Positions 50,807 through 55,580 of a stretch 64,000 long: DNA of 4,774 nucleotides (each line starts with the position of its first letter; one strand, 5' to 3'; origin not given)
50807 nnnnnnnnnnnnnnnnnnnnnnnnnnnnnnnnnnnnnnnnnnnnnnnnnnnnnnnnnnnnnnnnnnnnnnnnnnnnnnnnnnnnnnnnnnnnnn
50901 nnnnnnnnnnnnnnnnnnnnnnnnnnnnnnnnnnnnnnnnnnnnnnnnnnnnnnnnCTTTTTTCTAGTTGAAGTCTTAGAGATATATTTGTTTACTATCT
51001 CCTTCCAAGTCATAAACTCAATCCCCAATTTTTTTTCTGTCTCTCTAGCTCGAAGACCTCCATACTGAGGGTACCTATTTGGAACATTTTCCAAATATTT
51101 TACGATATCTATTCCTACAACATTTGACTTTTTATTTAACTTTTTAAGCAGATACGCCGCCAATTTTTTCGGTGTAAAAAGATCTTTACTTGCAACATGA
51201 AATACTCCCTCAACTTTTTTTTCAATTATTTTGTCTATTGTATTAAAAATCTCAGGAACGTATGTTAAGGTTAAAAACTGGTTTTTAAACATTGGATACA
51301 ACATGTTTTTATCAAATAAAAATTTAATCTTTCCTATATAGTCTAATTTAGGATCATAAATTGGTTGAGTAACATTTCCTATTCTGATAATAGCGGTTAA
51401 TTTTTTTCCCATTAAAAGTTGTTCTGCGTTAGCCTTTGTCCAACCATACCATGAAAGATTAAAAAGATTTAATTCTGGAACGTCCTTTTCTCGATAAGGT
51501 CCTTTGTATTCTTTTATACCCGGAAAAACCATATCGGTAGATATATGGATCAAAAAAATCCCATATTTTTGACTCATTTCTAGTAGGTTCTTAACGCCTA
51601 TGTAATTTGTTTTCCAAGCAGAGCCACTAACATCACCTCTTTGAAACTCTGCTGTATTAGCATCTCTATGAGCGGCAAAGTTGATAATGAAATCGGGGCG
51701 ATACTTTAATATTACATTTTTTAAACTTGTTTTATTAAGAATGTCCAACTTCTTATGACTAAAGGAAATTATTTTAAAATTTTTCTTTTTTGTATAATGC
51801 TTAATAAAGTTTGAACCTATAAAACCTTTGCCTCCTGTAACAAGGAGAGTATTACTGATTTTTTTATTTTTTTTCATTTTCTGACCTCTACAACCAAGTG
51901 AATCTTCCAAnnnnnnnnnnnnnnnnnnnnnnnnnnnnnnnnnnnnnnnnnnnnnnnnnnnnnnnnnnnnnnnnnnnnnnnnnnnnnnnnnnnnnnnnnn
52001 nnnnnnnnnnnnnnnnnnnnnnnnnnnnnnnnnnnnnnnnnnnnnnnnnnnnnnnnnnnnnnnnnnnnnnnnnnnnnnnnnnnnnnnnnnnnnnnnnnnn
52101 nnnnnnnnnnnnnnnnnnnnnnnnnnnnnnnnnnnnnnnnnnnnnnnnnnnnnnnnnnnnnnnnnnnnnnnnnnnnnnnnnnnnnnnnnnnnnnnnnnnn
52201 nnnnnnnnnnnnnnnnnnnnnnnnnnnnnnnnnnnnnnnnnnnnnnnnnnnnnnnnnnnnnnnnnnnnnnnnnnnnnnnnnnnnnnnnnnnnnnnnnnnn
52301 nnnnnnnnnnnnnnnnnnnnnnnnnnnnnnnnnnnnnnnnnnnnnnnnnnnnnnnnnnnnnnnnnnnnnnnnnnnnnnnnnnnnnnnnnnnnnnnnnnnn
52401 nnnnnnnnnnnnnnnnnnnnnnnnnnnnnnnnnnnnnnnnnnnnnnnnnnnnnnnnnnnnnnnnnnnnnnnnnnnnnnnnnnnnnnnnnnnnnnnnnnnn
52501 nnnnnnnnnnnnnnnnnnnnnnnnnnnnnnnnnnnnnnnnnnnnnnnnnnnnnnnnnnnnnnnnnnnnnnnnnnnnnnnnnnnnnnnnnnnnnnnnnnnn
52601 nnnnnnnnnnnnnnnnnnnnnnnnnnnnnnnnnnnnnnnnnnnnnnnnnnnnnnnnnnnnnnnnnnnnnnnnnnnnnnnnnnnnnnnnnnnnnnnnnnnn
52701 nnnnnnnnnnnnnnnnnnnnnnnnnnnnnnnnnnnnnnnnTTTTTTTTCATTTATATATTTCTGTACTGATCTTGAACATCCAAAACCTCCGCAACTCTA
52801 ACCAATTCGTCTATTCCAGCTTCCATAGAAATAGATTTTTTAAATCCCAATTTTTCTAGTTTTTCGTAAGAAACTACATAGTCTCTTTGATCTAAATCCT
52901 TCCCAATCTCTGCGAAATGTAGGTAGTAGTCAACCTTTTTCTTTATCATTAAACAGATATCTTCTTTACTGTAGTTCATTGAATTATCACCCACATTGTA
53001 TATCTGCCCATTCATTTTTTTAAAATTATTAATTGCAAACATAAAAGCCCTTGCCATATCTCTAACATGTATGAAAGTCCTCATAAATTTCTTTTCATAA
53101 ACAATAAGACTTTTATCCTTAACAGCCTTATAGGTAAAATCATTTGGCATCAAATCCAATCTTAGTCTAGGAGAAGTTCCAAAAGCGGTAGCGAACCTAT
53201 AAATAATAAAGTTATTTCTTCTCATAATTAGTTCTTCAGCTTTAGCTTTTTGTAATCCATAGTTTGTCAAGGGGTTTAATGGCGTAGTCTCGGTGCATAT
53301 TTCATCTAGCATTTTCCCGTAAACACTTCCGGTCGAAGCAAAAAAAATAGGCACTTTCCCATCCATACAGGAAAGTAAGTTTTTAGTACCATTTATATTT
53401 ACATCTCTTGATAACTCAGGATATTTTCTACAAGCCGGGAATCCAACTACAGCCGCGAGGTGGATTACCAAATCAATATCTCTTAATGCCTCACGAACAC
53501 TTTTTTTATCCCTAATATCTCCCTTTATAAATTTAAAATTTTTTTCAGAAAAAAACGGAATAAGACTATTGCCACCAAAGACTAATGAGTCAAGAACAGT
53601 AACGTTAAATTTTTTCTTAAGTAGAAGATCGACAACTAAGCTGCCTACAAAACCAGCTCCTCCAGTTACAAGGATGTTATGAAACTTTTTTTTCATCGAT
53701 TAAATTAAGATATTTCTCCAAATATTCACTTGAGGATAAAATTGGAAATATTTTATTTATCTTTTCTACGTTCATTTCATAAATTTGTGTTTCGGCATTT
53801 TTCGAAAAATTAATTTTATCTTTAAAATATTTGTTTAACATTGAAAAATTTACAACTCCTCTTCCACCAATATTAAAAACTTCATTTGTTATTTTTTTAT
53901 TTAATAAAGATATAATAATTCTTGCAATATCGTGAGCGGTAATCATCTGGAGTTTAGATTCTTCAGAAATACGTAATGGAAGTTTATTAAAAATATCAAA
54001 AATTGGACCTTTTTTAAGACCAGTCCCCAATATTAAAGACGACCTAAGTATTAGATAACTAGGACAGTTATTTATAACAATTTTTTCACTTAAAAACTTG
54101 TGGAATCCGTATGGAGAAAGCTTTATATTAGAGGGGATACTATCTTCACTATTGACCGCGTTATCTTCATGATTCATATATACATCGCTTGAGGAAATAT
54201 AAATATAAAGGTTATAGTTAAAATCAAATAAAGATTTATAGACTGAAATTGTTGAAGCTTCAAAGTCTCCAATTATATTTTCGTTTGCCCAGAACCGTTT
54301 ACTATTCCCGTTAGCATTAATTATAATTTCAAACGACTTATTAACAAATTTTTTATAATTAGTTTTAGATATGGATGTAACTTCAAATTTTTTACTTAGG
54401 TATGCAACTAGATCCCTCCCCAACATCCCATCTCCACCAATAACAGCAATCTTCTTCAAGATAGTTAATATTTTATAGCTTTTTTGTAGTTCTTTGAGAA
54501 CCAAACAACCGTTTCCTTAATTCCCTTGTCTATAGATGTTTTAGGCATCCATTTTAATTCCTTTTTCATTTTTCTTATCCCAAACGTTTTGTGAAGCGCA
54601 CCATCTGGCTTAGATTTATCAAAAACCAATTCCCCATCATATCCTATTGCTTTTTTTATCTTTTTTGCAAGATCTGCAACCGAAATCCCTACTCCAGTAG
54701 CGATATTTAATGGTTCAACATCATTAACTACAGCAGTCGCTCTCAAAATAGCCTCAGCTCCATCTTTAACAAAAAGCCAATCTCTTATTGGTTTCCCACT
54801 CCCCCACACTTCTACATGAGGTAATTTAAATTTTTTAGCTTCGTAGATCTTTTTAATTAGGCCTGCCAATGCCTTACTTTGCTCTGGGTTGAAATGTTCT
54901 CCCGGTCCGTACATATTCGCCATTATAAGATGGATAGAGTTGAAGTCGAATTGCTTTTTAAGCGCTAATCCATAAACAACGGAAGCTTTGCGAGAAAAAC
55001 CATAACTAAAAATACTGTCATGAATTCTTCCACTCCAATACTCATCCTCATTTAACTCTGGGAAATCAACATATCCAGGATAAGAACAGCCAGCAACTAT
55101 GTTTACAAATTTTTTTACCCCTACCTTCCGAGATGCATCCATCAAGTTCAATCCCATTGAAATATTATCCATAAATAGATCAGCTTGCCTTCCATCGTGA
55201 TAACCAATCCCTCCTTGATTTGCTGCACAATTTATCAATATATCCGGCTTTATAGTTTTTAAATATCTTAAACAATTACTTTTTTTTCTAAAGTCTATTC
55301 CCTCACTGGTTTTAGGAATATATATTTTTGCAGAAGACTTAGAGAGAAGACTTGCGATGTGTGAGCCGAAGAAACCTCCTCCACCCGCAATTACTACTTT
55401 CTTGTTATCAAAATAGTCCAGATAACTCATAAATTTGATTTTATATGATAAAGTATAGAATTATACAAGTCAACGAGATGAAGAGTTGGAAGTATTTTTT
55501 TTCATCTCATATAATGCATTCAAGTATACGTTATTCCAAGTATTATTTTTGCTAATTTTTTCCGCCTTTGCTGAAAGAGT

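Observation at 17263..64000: About 47-kb contiguous surface-glycan biosynthesis island occupying roughly 70% of the window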

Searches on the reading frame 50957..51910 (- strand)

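Call 6: search_protein_families(library=pfam, proteins=[window:50957-51910:-], max_evalue=0.001)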
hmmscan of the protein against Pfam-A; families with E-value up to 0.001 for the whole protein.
window:50957-51910:- (318 aa): 6 families
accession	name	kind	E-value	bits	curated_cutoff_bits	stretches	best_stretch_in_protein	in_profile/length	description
PF04321.23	RmlD_sub_bind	-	1.2e-37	130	27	1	21-312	2-284/287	RmlD substrate binding domain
PF01370.27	Epimerase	-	1.6e-17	64.1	20.9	1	23-166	2-153/240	NAD dependent epimerase/dehydratase family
PF16363.11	GDP_Man_Dehyd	-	3.9e-13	50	27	1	49-166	53-164/332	GDP-mannose 4,6 dehydratase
PF02719.21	Polysacc_synt_2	-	1.6e-09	37.8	20.2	1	56-128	62-131/293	Polysaccharide biosynthesis protein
PF07993.18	NAD_binding_4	-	1e-07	31.8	20.1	1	97-200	107-224/258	Male sterility protein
PF01073.25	3Beta_HSD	-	8.4e-06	25.4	22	1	23-167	1-158/280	3-beta hydroxysteroid dehydrogenase/isomerase family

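Call 24: search_protein_families(library=ncbifam, proteins=[window:50957-51910:-], max_evalue=0.00001)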
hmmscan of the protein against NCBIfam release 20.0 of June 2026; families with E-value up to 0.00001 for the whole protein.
window:50957-51910:- (318 aa): 7 families
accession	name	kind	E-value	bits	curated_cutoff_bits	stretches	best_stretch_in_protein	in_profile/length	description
TIGR01214.1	rmlD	equivalog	3.8e-34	118.1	224.05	1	21-311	1-283/285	dTDP-4-dehydrorhamnose reductase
TIGR01181.1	dTDP_gluc_dehyt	equivalog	8.7e-16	57.9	365.1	1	50-172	52-168/321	dTDP-glucose 4,6-dehydratase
NF007440.0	PRK09987.1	equivalog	6e-10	38.9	308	1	56-170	39-143/299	dTDP-4-dehydrorhamnose reductase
TIGR02197.1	heptose_epim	equivalog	5.4e-09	35.6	274.6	1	22-167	1-150/316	ADP-glyceromanno-heptose 6-epimerase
TIGR01179.1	galE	equivalog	2.2e-06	26.7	262.3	0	22-167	2-157/332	UDP-glucose 4-epimerase GalE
NF047837.1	UDPAcbARedWbcJ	equivalog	2.5e-06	26.6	500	1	22-94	3-70/372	UDP-2-acetamido-2,6-beta-L-arabino-hexul-4-ose reductase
NF007490.0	PRK10084.1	subfamily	8.5e-06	25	649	0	50-118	52-116/361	dTDP-glucose 4,6-dehydratase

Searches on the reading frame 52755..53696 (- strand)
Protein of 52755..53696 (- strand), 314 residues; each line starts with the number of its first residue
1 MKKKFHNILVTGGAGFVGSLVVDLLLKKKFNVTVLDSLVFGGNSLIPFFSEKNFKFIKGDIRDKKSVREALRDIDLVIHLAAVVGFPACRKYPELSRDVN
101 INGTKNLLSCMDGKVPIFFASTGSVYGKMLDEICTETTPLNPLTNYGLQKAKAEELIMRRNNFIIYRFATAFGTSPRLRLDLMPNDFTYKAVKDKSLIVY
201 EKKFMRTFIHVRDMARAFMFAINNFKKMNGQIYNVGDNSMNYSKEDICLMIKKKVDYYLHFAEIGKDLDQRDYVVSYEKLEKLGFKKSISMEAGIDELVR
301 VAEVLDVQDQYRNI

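Call 6: search_protein_families(library=pfam, proteins=[window:52755-53696:-], max_evalue=0.001)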
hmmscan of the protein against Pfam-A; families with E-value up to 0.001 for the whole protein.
window:52755-53696:- (314 aa): 9 families
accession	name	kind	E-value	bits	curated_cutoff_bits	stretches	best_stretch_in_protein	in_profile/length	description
PF01370.27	Epimerase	-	9e-40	137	20.9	1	8-236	1-240/240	NAD dependent epimerase/dehydratase family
PF16363.11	GDP_Man_Dehyd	-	3.8e-32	112.5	27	1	9-297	1-331/332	GDP-mannose 4,6 dehydratase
PF01073.25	3Beta_HSD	-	3.6e-25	89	22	1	9-258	1-271/280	3-beta hydroxysteroid dehydrogenase/isomerase family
PF04321.23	RmlD_sub_bind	-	5.3e-17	62.3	27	1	7-233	2-210/287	RmlD substrate binding domain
PF02719.21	Polysacc_synt_2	-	9.9e-11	41.8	20.2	1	8-228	1-223/293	Polysaccharide biosynthesis protein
PF05368.20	NmrA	-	1.9e-09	38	27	1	7-80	4-76/298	NmrA-like family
PF07993.18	NAD_binding_4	-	7.4e-09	35.6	20.1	1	55-161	64-192/258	Male sterility protein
PF13460.12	NAD_binding_10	-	7.8e-06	26.3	27.2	1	12-111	1-85/184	NAD(P)H-binding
PF03435.24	Sacchrp_dh_NADP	-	1.2e-05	26.1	25.1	1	13-82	5-77/129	Saccharopine dehydrogenase NADP binding domain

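Call 24: search_protein_families(library=ncbifam, proteins=[window:52755-53696:-], max_evalue=0.00001)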
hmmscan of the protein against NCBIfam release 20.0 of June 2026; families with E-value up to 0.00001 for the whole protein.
window:52755-53696:- (314 aa): 24 families
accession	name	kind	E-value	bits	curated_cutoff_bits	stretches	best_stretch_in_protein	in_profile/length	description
TIGR01179.1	galE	equivalog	5.5e-34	117.5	262.3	1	7-254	1-274/332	UDP-glucose 4-epimerase GalE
TIGR01181.1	dTDP_gluc_dehyt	equivalog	3.2e-33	115.2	365.1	1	7-300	1-309/321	dTDP-glucose 4,6-dehydratase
TIGR04180.1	EDH_00030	hypoth_equivalog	9.5e-25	87.3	475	1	8-259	1-260/297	NAD-dependent 4,6-dehydratase LegB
TIGR02197.1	heptose_epim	equivalog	1.4e-21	77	274.6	1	8-257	1-262/316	ADP-glyceromanno-heptose 6-epimerase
NF043036.1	ErythonDh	equivalog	5.7e-21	75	325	1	7-158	2-161/321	D-erythronate dehydrogenase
NF007956.0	PRK10675.1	subfamily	5.9e-18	65.1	394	1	7-238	2-264/338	UDP-glucose 4-epimerase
NF007582.0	PRK10217.1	equivalog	6e-17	61.8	698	1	6-239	2-255/355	dTDP-glucose 4,6-dehydratase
TIGR03589.1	PseB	equivalog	5.9e-15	55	407.75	1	6-117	5-119/324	UDP-N-acetylglucosamine 4,6-dehydratase (inverting)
NF042423.1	oxyalk_red_Shew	equivalog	2.3e-14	53.2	580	1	2-162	5-161/331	2-alkyl-3-oxoalkanoate reductase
NF007490.0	PRK10084.1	subfamily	3.5e-13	49.3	649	1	7-109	2-109/361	dTDP-glucose 4,6-dehydratase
TIGR03466.1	HpnA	hypoth_equivalog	7.9e-13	48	367.65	1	8-159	3-154/327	hopanoid-associated sugar epimerase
TIGR01214.1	rmlD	equivalog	3.9e-12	45.9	224.05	1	8-176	2-155/285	dTDP-4-dehydrorhamnose reductase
NF011728.1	PRK15181.1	equivalog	1.1e-11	44.3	760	1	8-154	18-173/348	Vi polysaccharide biosynthesis UDP-N-acetylglucosaminuronic acid C-4 epimerase TviC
NF008872.0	PRK11908.1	equivalog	7.2e-11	41.7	294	0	7-135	3-131/349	bifunctional UDP-4-keto-pentose/UDP-xylose synthase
NF005998.1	PRK08125.1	equivalog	1.5e-10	40.2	777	1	3-136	313-446/649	bifunctional UDP-4-amino-4-deoxy-L-arabinose formyltransferase/UDP-glucuronic acid oxidase ArnA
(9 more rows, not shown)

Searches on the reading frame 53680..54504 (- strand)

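Call 7: search_protein_families(library=pfam, proteins=[window:53680-54504:-], max_evalue=0.001)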
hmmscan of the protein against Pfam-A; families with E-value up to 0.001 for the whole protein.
window:53680-54504:- (275 aa): 2 families
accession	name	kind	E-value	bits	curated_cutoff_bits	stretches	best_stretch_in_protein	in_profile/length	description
PF01370.27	Epimerase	-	7.4e-09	35.8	20.9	1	19-213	1-240/240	NAD dependent epimerase/dehydratase family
PF04321.23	RmlD_sub_bind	-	8.1e-07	28.8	27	1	101-221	97-221/287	RmlD substrate binding domain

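Call 24: search_protein_families(library=ncbifam, proteins=[window:53680-54504:-], max_evalue=0.00001)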
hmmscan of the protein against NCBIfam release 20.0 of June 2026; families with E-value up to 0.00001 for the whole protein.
window:53680-54504:- (275 aa): 0 families

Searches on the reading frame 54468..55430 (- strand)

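Call 7: search_protein_families(library=pfam, proteins=[window:54468-55430:-], max_evalue=0.001)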
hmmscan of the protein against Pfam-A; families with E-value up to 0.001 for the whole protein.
window:54468-55430:- (321 aa): 4 families
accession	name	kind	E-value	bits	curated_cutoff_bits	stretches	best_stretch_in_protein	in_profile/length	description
PF01370.27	Epimerase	-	2.1e-38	132.6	20.9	1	12-243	1-239/240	NAD dependent epimerase/dehydratase family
PF16363.11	GDP_Man_Dehyd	-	2.9e-16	60.3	27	1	46-307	60-332/332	GDP-mannose 4,6 dehydratase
PF02719.21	Polysacc_synt_2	-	8.1e-06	25.7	20.2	0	46-111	62-126/293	Polysaccharide biosynthesis protein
PF04321.23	RmlD_sub_bind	-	1.6e-05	24.6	27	1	11-70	2-60/287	RmlD substrate binding domain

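Call 24: search_protein_families(library=ncbifam, proteins=[window:54468-55430:-], max_evalue=0.00001)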
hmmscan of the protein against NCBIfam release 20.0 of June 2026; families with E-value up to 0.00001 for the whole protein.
window:54468-55430:- (321 aa): 11 families
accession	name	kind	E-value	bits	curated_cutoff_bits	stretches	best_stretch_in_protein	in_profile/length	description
NF047922.1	GDPFucSynFcl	equivalog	4.4e-61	207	500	1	9-316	2-306/308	GDP-L-fucose synthase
TIGR01181.1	dTDP_gluc_dehyt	equivalog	3.9e-19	68.9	365.1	1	142-315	150-315/321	dTDP-glucose 4,6-dehydratase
TIGR01179.1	galE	equivalog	1.2e-16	60.5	262.3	1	84-315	92-329/332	UDP-glucose 4-epimerase GalE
NF007490.0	PRK10084.1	subfamily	3.7e-12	45.9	649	1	143-316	167-339/361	dTDP-glucose 4,6-dehydratase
TIGR04180.1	EDH_00030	hypoth_equivalog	6e-11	42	475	1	87-274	95-268/297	NAD-dependent 4,6-dehydratase LegB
NF007582.0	PRK10217.1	equivalog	1.9e-10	40.4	698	1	169-314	186-334/355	dTDP-glucose 4,6-dehydratase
NF011728.1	PRK15181.1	equivalog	8e-09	34.9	760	1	86-313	114-339/348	Vi polysaccharide biosynthesis UDP-N-acetylglucosaminuronic acid C-4 epimerase TviC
TIGR02197.1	heptose_epim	equivalog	1.5e-08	34.2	274.6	1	12-312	1-314/316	ADP-glyceromanno-heptose 6-epimerase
TIGR02622.1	CDP_4_6_dhtase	equivalog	5.4e-07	29.1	278.45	0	271-317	290-336/352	CDP-glucose 4,6-dehydratase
NF007956.0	PRK10675.1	subfamily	7.1e-07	28.7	394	0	212-314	227-332/338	UDP-glucose 4-epimerase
TIGR01214.1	rmlD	equivalog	7.6e-06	25.2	224.05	0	11-70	1-59/285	dTDP-4-dehydrorhamnose reductase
